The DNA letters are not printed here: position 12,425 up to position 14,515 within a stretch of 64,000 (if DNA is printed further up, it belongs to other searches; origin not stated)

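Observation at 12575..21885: Translationally coupled four-gene nuclease/helicase module: NERD-SF1 helicase, UvrD-Cas4-type nuclease, SbcD, hook-less SbcC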

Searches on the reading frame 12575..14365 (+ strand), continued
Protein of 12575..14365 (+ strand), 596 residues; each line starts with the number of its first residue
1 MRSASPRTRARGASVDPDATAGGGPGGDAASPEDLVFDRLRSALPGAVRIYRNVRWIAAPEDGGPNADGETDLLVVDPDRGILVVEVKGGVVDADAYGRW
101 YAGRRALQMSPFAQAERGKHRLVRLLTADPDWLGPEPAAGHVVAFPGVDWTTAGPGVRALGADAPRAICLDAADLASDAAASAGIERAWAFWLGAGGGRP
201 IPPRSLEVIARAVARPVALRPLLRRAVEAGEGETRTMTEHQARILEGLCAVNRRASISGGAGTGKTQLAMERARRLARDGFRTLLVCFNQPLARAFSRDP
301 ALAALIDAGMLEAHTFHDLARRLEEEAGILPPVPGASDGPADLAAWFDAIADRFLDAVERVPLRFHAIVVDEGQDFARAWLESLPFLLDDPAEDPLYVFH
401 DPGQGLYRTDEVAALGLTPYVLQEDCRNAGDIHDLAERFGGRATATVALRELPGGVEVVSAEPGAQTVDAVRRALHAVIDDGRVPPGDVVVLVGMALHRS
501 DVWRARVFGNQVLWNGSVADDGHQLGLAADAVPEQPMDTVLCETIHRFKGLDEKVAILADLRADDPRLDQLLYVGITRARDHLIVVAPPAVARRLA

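Call 37: search_protein_families(library=pfam, proteins=[L040:15577-16608:+, L040:16758-17711:+, L040:17761-20526:+, L040:7444-9879:+, L048:12129-15257:+, L019:12534-13352:+, L010:16201-17526:-, L045:8119-9873:+, L010:12508-16188:+], max_evalue=0.001)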
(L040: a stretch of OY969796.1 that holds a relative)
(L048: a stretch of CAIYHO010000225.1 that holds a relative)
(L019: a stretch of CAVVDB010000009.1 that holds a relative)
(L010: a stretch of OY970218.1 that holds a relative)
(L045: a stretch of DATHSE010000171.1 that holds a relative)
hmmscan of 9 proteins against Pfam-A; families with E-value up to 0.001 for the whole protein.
L040:15577-16608:+ (343 aa): 1 family
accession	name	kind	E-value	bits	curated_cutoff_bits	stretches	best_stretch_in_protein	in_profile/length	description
PF01522.26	Polysacc_deac_1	-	2e-27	96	23.1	1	9-130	4-123/124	Polysaccharide deacetylase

L040:16758-17711:+ (317 aa): 1 family
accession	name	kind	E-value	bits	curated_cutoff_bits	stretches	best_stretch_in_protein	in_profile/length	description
PF02735.22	Ku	-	8.9e-43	146.8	25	1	7-190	1-189/190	Ku70/Ku80 beta-barrel domain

L040:17761-20526:+ (921 aa): 5 families
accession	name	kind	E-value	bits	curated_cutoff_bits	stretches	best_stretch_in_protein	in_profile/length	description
PF21686.3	LigD_Prim-Pol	-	2e-78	263.9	27.4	1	648-908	1-254/254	LigD, primase-polymerase domain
PF13298.12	LigD_N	-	8.1e-44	148.6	31.1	1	46-154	1-107/107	DNA Ligase D 3'-phosphoesterase domain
PF01068.26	DNA_ligase_A_M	-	1e-27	97.6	26.2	1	239-418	1-204/204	ATP dependent DNA ligase domain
PF04679.21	DNA_ligase_A_C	-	2.2e-20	73.3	27.5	1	437-537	2-93/94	ATP dependent DNA ligase C terminal region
PF01896.25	DNA_primase_S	-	0.00026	21.8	26.8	0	758-879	2-163/163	DNA primase small subunit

L040:7444-9879:+ (811 aa): 8 families
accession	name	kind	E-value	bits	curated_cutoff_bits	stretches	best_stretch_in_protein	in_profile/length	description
PF01266.30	DAO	-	6.7e-71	240.1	27.9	1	6-366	1-353/353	FAD dependent oxidoreductase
PF01571.26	GCV_T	-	2.3e-53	181.5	25.6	1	456-694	19-254/255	Aminomethyltransferase folate-binding domain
PF08669.17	GCV_T_C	-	2.9e-17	62.8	25.9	1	719-798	1-80/80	Glycine cleavage T-protein C-terminal barrel domain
PF16350.10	FAO_M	-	1.1e-14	54.8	27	1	369-423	1-55/56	FAD dependent oxidoreductase central domain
PF13738.12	Pyr_redox_3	-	5.7e-06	26.2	30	0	155-207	84-135/305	Pyridine nucleotide-disulphide oxidoreductase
PF13450.12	NAD_binding_8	-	1.1e-05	26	21.9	1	9-42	1-33/68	NAD(P)-binding Rossmann-like domain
PF07992.20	Pyr_redox_2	-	5e-05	23.3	26.1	0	5-40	143-178/291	Pyridine nucleotide-disulphide oxidoreductase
PF13454.12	NAD_binding_9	-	0.00097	19.6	21.8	0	8-48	1-44/155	FAD-NAD(P)-binding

L048:12129-15257:+ (1042 aa): 7 families
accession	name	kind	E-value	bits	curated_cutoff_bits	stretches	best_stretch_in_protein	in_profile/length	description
PF04851.21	ResIII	-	1.2e-35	123.3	22.5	1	319-470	2-164/164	Type III restriction enzyme, res subunit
PF11907.13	DUF3427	-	8.7e-19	68.3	27.7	1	840-1036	81-278/280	Domain of unknown function (DUF3427)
PF00271.37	Helicase_C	-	3.9e-12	46.9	23.5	1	554-649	14-109/110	Helicase conserved C-terminal domain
PF13091.12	PLDc_2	-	2.9e-09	37.3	27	1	170-279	25-132/132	PLD-like domain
PF18766.7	SWI2_SNF2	-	3.6e-07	30.5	26.7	1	346-507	24-193/221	SWI2/SNF2 ATPase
PF00270.35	DEAD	-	4.5e-06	26.9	26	1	324-470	3-162/167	DEAD/DEAH box helicase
PF09565.16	RE_NgoFVII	-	0.00035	20.4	23.8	1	209-249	81-121/162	NgoFVII restriction endonuclease N-terminal PLD domain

L019:12534-13352:+ (272 aa): 1 family
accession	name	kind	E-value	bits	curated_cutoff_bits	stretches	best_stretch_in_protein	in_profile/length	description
PF03747.19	ADP_ribosyl_GH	-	3.1e-16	60.3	26.2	1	34-93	226-286/287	ADP-ribosylglycohydrolase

L010:16201-17526:- (441 aa): 2 families
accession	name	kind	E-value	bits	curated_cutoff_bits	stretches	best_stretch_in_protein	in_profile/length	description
PF18062.7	RE_AspBHI_N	-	4.6e-21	75.6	27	1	46-231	10-184/185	Restriction endonuclease AspBHI N-terminal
PF04471.18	Mrr_cat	-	1.7e-05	25.3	21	1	291-387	14-99/115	Restriction endonuclease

L045:8119-9873:+ (584 aa): 0 families

L010:12508-16188:+ (1226 aa): 8 families
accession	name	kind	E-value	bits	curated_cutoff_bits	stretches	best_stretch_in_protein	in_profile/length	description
PF00580.27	UvrD-helicase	-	2.3e-57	195.2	23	2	306-414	165-270/271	UvrD/REP helicase N-terminal domain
PF12705.13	PDDEXK_1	-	3.6e-42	145.5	22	1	977-1223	2-247/247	PD-(D/E)XK nuclease superfamily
PF13361.12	UvrD_C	-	7.9e-40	137.8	25.6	1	435-811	3-348/350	UvrD-like helicase C-terminal domain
PF13245.12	AAA_19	-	1e-17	65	25.1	1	15-400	2-134/134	AAA domain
PF13538.12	UvrD_C_2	-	3.9e-10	39.9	27.4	1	787-808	30-51/52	UvrD-like helicase C-terminal domain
PF13604.12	AAA_30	-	1.2e-05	25.6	27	0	11-99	3-67/191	AAA domain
PF10926.14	DUF2800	-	0.00017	21.4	21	1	1121-1226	129-236/368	Protein of unknown function (DUF2800)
PF01930.23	Cas_Cas4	-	0.00023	21.7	22.7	1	1105-1222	47-158/160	Domain of unknown function DUF83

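Call 63: predict_structure(alignment_id=A1)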
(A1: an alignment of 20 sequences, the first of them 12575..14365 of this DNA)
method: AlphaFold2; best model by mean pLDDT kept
length: 596 residues; sequences in the alignment: 20
mean_pLDDT: 80.9   pTM: 0.60
mean pLDDT of the five models: 80.9, 80.8, 80.3, 79.8, 79.1
residues with pLDDT >= 90: 222; 70-90: 276; 50-70: 58; < 50: 40
segments of 3 or more residues with pLDDT < 50: 1-28, 62-66, 216-221
pLDDT, mean of each block of 10 residues (from residue 1): 31 28 38 90 92 68 53 92 90 72 77 86 86 90 84 56 77 92 94 83 89 54 57 71 75 89 86 93 90 80 91 90 91 79 79 90 94 77 92 92 79 87 86 89 80 79 95 87 82 93 88 88 75 83 78 87 91 90 94 91
secondary structure, 60 per line:
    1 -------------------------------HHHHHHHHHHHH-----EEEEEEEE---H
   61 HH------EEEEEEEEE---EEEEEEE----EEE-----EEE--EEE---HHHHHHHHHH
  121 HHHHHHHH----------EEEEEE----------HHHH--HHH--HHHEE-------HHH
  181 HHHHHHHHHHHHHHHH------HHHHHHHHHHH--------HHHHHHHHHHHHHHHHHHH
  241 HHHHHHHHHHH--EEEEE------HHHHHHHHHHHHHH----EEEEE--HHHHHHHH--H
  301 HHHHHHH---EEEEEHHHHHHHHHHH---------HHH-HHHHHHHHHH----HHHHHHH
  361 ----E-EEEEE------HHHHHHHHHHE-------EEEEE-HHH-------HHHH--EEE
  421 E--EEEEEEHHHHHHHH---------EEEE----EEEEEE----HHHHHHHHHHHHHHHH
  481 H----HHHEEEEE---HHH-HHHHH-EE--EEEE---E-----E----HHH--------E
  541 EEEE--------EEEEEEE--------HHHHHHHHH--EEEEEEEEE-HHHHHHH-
elements in order: H32-43 E49-56 E69-77 E81-87 E92-94 E100-102 E105-107 H111-128 E139-144 H155-158 H178-196 H203-213 H222-251 E254-258 H265-278 E283-287 H290-297 H300-307 E311-315 H316-326 H340-349 H354-360 E367-371 H378-387 E396-400 H412-415 E418-421 E424-429 H430-437 E447-450 E455-460 H465-481 E489-493 H501-505 E511-514 E540-544 E553-559 H568-576 E579-587 H589-595

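Call 68: fold_search(model_id=the predicted structure, library=pdb)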
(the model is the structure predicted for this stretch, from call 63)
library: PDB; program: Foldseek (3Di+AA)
matches with E <= 10: 1496; with E <= 0.001: 302
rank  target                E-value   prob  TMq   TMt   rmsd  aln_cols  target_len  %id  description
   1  7zel_A                5.9e-16  1.00  0.42  0.32  15.1       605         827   17  Human SLFN11 dimer apoenzyme (released 2022-09-28)
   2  7zep_A                5.3e-15  1.00  0.42  0.31  15.2       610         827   17  Human SLFN11 E209A dimer (released 2022-09-28)
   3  4c30_F                5.0e-12  1.00  0.41  0.39   9.4       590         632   15  Crystal structure of Deinococcus radiodurans UvrD in complex with DNA, form 2 (released 2013-10-30)
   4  2is6_B                3.4e-11  1.00  0.39  0.36   9.8       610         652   12  Crystal structure of UvrD-DNA-ADPMgF3 ternary complex (released 2007-01-09)
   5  4c30_A                4.0e-11  1.00  0.41  0.39   9.2       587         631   14  Crystal structure of Deinococcus radiodurans UvrD in complex with DNA, form 2 (released 2013-10-30)
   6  4c2t_B                4.0e-11  1.00  0.41  0.38   9.2       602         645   15  Crystal structure of full length Deinococcus radiodurans UvrD in complex with DNA (released 2013-10-30)
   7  1qhg                  4.2e-11  1.00  0.42  0.40  11.4       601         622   14  STRUCTURE OF DNA HELICASE MUTANT WITH ADPNP (released 1999-07-13)
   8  4c2t_A                7.6e-11  1.00  0.40  0.37  10.6       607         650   14  Crystal structure of full length Deinococcus radiodurans UvrD in complex with DNA (released 2013-10-30)
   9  2is6_A                1.1e-10  1.00  0.39  0.36  11.7       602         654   13  Crystal structure of UvrD-DNA-ADPMgF3 ternary complex (released 2007-01-09)
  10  4c30_D                2.0e-10  1.00  0.41  0.38   8.3       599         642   16  Crystal structure of Deinococcus radiodurans UvrD in complex with DNA, form 2 (released 2013-10-30)
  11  9nyy_B                2.5e-10  1.00  0.39  0.29  16.0       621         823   14  Nucleic acid bound human SLFN14, State 1 (released 2025-07-09)
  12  2is4_B                2.7e-10  1.00  0.40  0.38  11.2       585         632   13  Crystal structure of UvrD-DNA-ADPNP ternary complex (released 2007-01-09)
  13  2xzl_A                2.7e-10  1.00  0.33  0.27  10.4       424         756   16  Upf1-RNA complex (released 2011-03-30)
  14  9dci_A                2.8e-10  1.00  0.42  0.36   9.6       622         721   14  Mycobacterium tuberculosis UvrD1 dimer: apo compact conformation. (released 2025-03-19)
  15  4c30_I                3.0e-10  1.00  0.42  0.39   8.0       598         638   14  Crystal structure of Deinococcus radiodurans UvrD in complex with DNA, form 2 (released 2013-10-30)
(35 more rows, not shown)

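Call 75: search_protein_families(library=pfam, proteins=[L004:876-1814:+, L007:11683-11973:-, L011:6494-8194:+, L014:7201-8193:+, L015:7625-8197:-, L015:9587-11368:+, L016:11886-12131:-, L021:11769-12182:-, L038:16580-17560:-, L021:7637-8839:-], max_evalue=0.001)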
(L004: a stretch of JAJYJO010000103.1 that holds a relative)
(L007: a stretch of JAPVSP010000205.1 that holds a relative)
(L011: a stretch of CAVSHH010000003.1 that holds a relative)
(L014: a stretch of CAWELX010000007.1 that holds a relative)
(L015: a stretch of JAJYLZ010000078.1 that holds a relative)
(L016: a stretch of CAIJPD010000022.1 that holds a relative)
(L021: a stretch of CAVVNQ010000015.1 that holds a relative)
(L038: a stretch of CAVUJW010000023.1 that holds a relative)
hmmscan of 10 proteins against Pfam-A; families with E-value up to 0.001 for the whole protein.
L004:876-1814:+ (312 aa): 1 family
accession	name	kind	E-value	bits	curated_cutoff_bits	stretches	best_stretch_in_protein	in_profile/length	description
PF00296.26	Bac_luciferase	-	1.7e-53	182.5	27.9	1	21-253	19-241/314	Luciferase-like monooxygenase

L007:11683-11973:- (96 aa): 0 families

L011:6494-8194:+ (566 aa): 3 families
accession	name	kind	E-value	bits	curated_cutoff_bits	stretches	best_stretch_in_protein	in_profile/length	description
PF01053.26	Cys_Met_Meta_PP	-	9.4e-65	219.1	27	1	51-365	12-296/381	Cys/Met metabolism PLP-dependent enzyme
PF00155.27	Aminotran_1_2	-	4.3e-08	33.2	19.7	1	99-313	47-264/361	Aminotransferase class I and II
PF00266.25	Aminotran_5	-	7.4e-05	22.3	21.5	1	169-263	111-210/371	Aminotransferase class-V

L014:7201-8193:+ (330 aa): 1 family
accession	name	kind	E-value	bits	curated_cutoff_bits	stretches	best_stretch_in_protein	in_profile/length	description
PF00248.27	Aldo_ket_red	-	3.8e-75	253.1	24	1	15-309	2-289/291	Aldo/keto reductase family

L015:7625-8197:- (190 aa): 2 families
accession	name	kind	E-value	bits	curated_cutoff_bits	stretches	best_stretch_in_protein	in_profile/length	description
PF03852.21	Vsr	-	9.9e-19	67.4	27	1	33-96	9-69/74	DNA mismatch endonuclease Vsr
PF04480.18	DUF559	-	2.9e-05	24.3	20.6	1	116-155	65-104/109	Protein of unknown function (DUF559)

L015:9587-11368:+ (594 aa): 5 families
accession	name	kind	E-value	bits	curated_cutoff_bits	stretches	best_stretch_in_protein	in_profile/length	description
PF00580.27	UvrD-helicase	-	8.6e-52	176.9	23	1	13-276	1-269/271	UvrD/REP helicase N-terminal domain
PF13361.12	UvrD_C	-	1.5e-36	127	25.6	2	439-554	229-349/350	UvrD-like helicase C-terminal domain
PF13245.12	AAA_19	-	2.3e-23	83.3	25.1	1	17-262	1-133/134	AAA domain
PF13538.12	UvrD_C_2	-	9.1e-11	41.9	27.4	1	529-550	27-51/52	UvrD-like helicase C-terminal domain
PF01443.25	Viral_helicase1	-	0.0004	20.7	21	0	487-549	172-225/228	Viral superfamily 1 RNA helicase core domain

L016:11886-12131:- (81 aa): 1 family
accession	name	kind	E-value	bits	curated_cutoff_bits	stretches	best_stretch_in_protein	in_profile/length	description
PF10387.14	DUF2442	-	2.5e-13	50.5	23.9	1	12-77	2-68/72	Protein of unknown function (DUF2442)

L021:11769-12182:- (137 aa): 1 family
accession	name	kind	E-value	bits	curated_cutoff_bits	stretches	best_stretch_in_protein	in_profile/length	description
PF20118.4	DUF6508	-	5.3e-34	117.3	23.6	1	7-135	4-128/129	Family of unknown function (DUF6508)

L038:16580-17560:- (326 aa): 1 family
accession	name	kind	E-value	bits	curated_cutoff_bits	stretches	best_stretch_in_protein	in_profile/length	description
PF03747.19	ADP_ribosyl_GH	-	4.3e-59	201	26.2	1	21-297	1-286/287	ADP-ribosylglycohydrolase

L021:7637-8839:- (400 aa): 7 families
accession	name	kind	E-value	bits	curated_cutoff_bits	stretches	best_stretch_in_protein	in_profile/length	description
PF01266.30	DAO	-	4.2e-55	188.1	27.9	1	16-364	1-353/353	FAD dependent oxidoreductase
PF13450.12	NAD_binding_8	-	8.3e-07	29.6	21.9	1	19-76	1-55/68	NAD(P)-binding Rossmann-like domain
PF00890.30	FAD_binding_2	-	3.1e-06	27.1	20.4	1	16-79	1-65/414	FAD binding domain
PF01494.25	FAD_binding_3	-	5.6e-06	26.3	22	1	15-51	2-38/349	FAD binding domain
PF12831.13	FAD_oxidored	-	1.3e-05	25.1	27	1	16-227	1-157/416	FAD dependent oxidoreductase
PF01946.23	Thi4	-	1.5e-05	24.8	26.2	1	14-53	17-57/235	Thi4 family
PF07992.20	Pyr_redox_2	-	0.00017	21.6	26.1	0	16-118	2-70/291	Pyridine nucleotide-disulphide oxidoreductase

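Call 94: search_protein_families(library=pfam, proteins=[L031:8774-9970:+, L031:11795-12964:-, L003:13064-15454:-, L001:9096-9812:+], max_evalue=0.001)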
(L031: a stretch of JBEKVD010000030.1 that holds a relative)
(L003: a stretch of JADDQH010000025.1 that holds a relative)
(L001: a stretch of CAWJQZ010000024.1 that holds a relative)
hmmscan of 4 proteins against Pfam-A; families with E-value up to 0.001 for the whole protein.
L031:8774-9970:+ (398 aa): 3 families
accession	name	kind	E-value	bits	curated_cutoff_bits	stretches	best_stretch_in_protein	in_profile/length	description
PF13784.11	Fic_N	-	7.1e-29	100.1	26.7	1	45-126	2-82/82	Fic/DOC family N-terminal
PF02661.23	Fic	-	6.3e-20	72.3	24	1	132-238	1-93/93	Fic/DOC family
PF07756.17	DUF1612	-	0.00051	20.7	30.1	0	196-262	19-84/127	Protein of unknown function (DUF1612)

L031:11795-12964:- (389 aa): 1 family
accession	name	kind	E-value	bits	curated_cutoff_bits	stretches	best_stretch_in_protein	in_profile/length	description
PF02661.23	Fic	-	3.3e-15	57.1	24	1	106-209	2-93/93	Fic/DOC family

L003:13064-15454:- (796 aa): 5 families
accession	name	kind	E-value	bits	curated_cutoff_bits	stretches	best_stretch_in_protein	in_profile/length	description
PF18766.7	SWI2_SNF2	-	9.4e-79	264.6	26.7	1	270-503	1-217/221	SWI2/SNF2 ATPase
PF04313.20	HSDR_N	-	5.4e-44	150.9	25.1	1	7-212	4-198/198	Type I restriction enzyme R protein N terminus (HSDR_N)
PF11867.13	T1RH-like_C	-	3.2e-27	96.2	26.8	1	692-791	2-101/329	Type I restriction enzyme HindI endonuclease subunit-like, C-terminal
PF22679.2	T1R_D3-like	-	8.2e-21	75.5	27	1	607-674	87-156/158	Type I restriction enzyme subunit R domain 3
PF04851.21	ResIII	-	2.5e-14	53.9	22.5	1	274-439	11-163/164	Type III restriction enzyme, res subunit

L001:9096-9812:+ (238 aa): 1 family
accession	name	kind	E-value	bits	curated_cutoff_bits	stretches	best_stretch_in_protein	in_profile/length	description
PF20208.3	ARPP-1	-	7.3e-05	22.7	27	1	82-130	184-231/297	ARG and Rhodanese-Phosphatase-superfamily-associated Protein domain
